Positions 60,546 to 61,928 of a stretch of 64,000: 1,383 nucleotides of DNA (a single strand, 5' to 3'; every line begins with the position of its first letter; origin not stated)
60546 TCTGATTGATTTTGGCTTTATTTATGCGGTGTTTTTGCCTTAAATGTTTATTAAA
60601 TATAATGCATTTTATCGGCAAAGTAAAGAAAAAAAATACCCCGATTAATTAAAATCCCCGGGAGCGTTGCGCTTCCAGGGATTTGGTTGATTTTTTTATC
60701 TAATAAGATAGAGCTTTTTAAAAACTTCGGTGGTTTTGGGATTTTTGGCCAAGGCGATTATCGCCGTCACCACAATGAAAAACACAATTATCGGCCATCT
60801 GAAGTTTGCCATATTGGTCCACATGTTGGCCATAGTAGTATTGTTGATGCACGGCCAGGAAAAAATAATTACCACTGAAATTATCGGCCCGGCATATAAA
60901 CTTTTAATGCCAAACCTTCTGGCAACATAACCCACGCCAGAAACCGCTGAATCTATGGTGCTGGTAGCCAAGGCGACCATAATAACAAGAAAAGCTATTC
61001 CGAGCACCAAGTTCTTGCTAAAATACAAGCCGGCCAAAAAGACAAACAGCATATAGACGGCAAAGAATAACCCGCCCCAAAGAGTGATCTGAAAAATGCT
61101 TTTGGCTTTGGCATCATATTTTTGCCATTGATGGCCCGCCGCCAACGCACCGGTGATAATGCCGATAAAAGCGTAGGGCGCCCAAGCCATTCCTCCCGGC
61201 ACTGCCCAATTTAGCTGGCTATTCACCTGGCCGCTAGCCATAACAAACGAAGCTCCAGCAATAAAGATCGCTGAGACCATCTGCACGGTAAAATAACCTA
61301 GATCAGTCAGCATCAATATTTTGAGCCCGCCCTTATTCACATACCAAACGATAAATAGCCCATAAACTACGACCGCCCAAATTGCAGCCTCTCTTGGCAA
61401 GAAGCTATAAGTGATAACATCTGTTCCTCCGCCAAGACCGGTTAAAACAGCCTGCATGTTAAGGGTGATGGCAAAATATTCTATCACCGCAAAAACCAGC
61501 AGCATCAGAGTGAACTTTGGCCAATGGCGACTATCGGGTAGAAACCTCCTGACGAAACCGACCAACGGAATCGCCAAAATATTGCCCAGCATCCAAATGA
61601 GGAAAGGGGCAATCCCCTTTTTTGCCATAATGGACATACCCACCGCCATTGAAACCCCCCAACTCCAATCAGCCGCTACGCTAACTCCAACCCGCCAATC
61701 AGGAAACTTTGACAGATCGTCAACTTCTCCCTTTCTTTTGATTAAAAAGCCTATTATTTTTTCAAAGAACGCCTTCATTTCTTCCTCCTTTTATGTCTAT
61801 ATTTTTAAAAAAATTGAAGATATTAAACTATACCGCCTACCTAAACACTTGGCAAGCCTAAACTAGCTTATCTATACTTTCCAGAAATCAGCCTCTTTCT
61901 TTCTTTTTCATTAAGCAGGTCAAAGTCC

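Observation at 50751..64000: Hybrid AT-less PKS/NRPS cluster with PPTase and sugar aminotransferase in an otherwise CPR-like minimal genome context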

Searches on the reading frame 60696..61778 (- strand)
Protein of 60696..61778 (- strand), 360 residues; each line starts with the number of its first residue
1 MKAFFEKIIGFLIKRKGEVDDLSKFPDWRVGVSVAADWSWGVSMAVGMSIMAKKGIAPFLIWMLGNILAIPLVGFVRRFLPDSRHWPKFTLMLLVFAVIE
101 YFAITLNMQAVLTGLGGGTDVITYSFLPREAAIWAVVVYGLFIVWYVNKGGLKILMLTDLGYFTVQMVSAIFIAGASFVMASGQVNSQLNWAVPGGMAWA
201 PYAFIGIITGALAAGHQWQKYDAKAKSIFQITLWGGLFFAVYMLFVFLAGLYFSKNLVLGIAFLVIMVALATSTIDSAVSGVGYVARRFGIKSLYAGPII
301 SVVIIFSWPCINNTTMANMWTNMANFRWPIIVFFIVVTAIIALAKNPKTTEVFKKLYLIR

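Call 5: search_protein_families(library=pfam, proteins=[window:60696-61778:-], max_evalue=0.001)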
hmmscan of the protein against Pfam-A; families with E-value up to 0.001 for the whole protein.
window:60696-61778:- (360 aa): 0 families

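Call 11: find_encoding_contigs(protein=window:60696-61778:-, flank=10000, max_places=6)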
Protein window:60696-61778:- (360 aa): 5 contigs read that carry it; 5 places shown.
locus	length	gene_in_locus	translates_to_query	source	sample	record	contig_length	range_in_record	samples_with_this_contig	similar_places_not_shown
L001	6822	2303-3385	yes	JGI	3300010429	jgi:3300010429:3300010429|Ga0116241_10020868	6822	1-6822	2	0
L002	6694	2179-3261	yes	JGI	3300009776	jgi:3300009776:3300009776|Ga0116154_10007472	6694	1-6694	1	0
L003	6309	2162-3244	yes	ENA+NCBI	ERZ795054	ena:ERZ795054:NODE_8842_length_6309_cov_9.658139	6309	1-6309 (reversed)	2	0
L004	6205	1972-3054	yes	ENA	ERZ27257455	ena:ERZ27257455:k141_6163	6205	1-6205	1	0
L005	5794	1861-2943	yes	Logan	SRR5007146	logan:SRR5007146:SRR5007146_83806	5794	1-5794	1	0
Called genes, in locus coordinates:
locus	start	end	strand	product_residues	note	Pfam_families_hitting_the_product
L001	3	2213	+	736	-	?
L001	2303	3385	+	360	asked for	-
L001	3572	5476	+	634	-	PF00501:AMP-binding, PF13193:AMP-binding_C (weak), PF00550:PP-binding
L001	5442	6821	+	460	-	?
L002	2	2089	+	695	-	?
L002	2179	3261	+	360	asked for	-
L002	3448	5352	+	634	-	PF00501:AMP-binding, PF13193:AMP-binding_C (weak), PF00550:PP-binding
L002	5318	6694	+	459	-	?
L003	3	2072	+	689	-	PF22336:RhiE-like_linker, PF22621:CurL-like_PKS_C, PF00550:PP-binding, PF00668:Condensation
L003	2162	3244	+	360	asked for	-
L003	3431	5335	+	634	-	PF00501:AMP-binding, PF13193:AMP-binding_C (weak), PF00550:PP-binding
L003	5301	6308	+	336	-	PF00109:ketoacyl-synt, PF02801:Ketoacyl-synt_C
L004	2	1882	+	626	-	?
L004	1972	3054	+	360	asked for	-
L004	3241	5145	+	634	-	PF00501:AMP-binding, PF13193:AMP-binding_C (weak), PF00550:PP-binding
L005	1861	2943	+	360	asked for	-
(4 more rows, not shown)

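Call 28: find_related_loci(query=A1, collection=genome_contigs, flank=10000)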
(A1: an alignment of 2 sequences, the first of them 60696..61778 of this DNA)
Query A1 (360 aa) in genome_contigs; peptide patterns used: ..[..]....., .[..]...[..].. (x = any residue, [..] = any of these).
159 stretches matched a pattern, but none encodes a relative of the query by tblastn (E <= 1e-3).
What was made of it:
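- Tried and rejected: Membrane protein scan of GTDB species genomes: no relative was found, so neither the window's genome nor the related cluster is among the species representatives (call 28).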

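Call 54: search_protein_representatives(protein=window:60696-61778:-)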
Query: 360 residues. Proteins with E-value up to 0.001 (for the whole library): 104; up to 1e-10: 51; up to 1e-30: 18. The best 104 are listed.
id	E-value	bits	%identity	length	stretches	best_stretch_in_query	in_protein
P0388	1.6e-116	406.1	56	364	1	11-360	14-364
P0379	4.3e-92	325.7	48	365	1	6-346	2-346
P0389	4.4e-83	296.1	43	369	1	11-342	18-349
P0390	2.6e-81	290.2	46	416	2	4-188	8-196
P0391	8.2e-73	262.3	41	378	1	5-356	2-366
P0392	4.7e-72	259.8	41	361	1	12-339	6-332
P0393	2.0e-71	257.7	41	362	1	7-346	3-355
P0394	8.5e-68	245.8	39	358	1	16-345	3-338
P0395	7.5e-62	226.2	39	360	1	20-344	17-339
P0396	4.2e-58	213.9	35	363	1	12-335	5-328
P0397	1.6e-56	208.7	39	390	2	12-185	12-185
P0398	4.8e-55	203.8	33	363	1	13-358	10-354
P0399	1.5e-43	166.0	34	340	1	29-340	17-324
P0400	3.1e-43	165.0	32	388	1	10-345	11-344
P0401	5.8e-38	147.6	31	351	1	28-330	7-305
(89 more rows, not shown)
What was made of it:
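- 60696..61778 (-): Polytopic membrane protein of a rare uncharacterised family, conserved next to KS-ACP-C in related clusters. 'Permease' is plausible but unproven. 104 representatives among 1.84e9 proteins (call 54).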

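Call 58: find_related_loci(query=A3, collection=metagenome_contigs, flank=10000)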
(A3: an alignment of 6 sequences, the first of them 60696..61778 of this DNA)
Query A3 (360 aa) in metagenome_contigs; peptide patterns used: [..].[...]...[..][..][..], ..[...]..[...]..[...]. (x = any residue, [..] = any of these).
340 stretches matched a pattern; 12 encode a relative of the query (tblastn E <= 1e-3); 12 distinct loci.
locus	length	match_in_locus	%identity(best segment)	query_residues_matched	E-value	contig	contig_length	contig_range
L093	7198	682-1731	55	12-360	4e-117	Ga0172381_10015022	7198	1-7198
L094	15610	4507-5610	44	4-345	2e-98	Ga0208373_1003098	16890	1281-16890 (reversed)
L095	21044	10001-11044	47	6-348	7e-98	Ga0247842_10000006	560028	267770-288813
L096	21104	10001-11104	44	1-342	5e-96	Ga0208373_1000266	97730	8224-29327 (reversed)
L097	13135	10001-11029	44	7-352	1e-92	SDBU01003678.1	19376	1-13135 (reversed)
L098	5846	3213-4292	37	4-360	3e-72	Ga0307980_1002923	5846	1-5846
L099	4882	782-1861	37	4-360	3e-72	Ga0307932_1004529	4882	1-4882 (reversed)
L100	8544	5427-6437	38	14-351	3e-69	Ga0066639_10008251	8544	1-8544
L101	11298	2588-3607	35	7-346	3e-69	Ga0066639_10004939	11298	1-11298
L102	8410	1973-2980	37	4-340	1e-68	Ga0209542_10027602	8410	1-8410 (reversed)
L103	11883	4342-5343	36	4-338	8e-68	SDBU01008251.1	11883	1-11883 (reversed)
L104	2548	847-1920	36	4-358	1e-68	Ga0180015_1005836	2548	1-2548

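Call 60: search_protein_families(library=pfam, proteins=[L099:1851-3164:+, L099:3300-4637:+, L102:4351-5676:+, L102:5888-7060:+, L094:9160-9759:+, L094:9870-10910:+, L094:1845-3284:+, L097:11122-11787:+, L097:11750-12724:+, L103:9171-11561:+], max_evalue=0.0001)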
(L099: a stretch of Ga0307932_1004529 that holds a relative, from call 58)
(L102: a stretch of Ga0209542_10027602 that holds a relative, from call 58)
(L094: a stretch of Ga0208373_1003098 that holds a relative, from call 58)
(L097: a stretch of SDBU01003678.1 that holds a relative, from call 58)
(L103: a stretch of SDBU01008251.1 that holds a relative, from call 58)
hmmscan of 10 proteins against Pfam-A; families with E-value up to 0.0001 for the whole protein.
L099:1851-3164:+ (438 aa): 2 families
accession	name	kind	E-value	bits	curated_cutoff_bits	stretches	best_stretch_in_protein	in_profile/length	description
PF13393.11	tRNA-synt_His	-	1.1e-29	104.1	25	1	17-330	1-302/308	Histidyl-tRNA synthetase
PF00587.30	tRNA-synt_2b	-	2e-09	38.2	29.3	1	77-208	4-110/179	tRNA synthetase class II core domain (G, H, P, S and T)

L099:3300-4637:+ (446 aa): 2 families
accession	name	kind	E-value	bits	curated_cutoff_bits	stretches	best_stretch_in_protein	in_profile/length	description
PF13393.11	tRNA-synt_His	-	1.9e-50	172.3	25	1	18-334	1-308/308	Histidyl-tRNA synthetase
PF03129.25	HGTP_anticodon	-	1.1e-12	48.4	21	1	357-441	6-93/94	Anticodon binding domain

L102:4351-5676:+ (442 aa): 3 families
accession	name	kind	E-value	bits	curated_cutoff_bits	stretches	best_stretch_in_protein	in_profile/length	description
PF13393.11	tRNA-synt_His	-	9.9e-43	147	25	1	24-328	1-303/308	Histidyl-tRNA synthetase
PF03129.25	HGTP_anticodon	-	1.6e-14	54.3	21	1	352-440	2-93/94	Anticodon binding domain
PF00587.30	tRNA-synt_2b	-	7.6e-10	39.6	29.3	1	80-295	1-123/179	tRNA synthetase class II core domain (G, H, P, S and T)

L102:5888-7060:+ (391 aa): 3 families
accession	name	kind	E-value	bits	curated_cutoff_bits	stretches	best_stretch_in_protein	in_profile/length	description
PF01488.26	Shikimate_DH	-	4.1e-09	37.1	24.3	1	180-293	13-129/138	Shikimate / quinate 5-dehydrogenase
PF01118.30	Semialdhyde_dh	-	3.9e-07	30.9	26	1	181-280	1-101/121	Semialdehyde dehydrogenase, NAD binding domain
PF00056.29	Ldh_1_N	-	2.8e-05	24.6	27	0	181-250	2-73/141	lactate/malate dehydrogenase, NAD binding domain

L094:9160-9759:+ (200 aa): 0 families

L094:9870-10910:+ (347 aa): 0 families

L094:1845-3284:+ (480 aa): 3 families
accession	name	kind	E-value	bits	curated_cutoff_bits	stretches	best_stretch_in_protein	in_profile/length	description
PF04055.27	Radical_SAM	-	1e-13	52.2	29.5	1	94-236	2-138/166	Radical SAM superfamily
PF13353.11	Fer4_12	-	5e-06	27.3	22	1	87-176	3-89/137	4Fe-4S single cluster domain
PF13186.11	SPASM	-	4.3e-05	24.1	21.5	0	352-430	1-66/67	Iron-sulfur cluster-binding domain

L097:11122-11787:+ (222 aa): 0 families

L097:11750-12724:+ (325 aa): 0 families

L103:9171-11561:+ (797 aa): 4 families
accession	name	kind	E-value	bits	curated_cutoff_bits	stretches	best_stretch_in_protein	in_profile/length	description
PF13603.12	tRNA-synt_1_2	-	2.8e-70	236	25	1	230-414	1-185/185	Leucyl-tRNA synthetase, editing domain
PF00133.28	tRNA-synt_1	-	5.1e-47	161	22.7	2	24-233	2-225/414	tRNA synthetases class I (I, L, M and V)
PF09334.17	tRNA-synt_1g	-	4.4e-32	111.8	20.1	1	50-192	7-145/391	tRNA synthetases class I (M)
PF08264.19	Anticodon_1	-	1.4e-19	70.9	25.1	1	658-761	8-145/148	Anticodon-binding domain of tRNA ligase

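Call 70: search_protein_families(library=ncbifam, proteins=[window:60696-61778:-], max_evalue=1e-12)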
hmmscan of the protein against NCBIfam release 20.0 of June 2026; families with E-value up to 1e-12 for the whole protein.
window:60696-61778:- (360 aa): 0 families
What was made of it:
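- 60696..61778 (-): No Pfam or NCBIfam hit (calls 5, 70).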
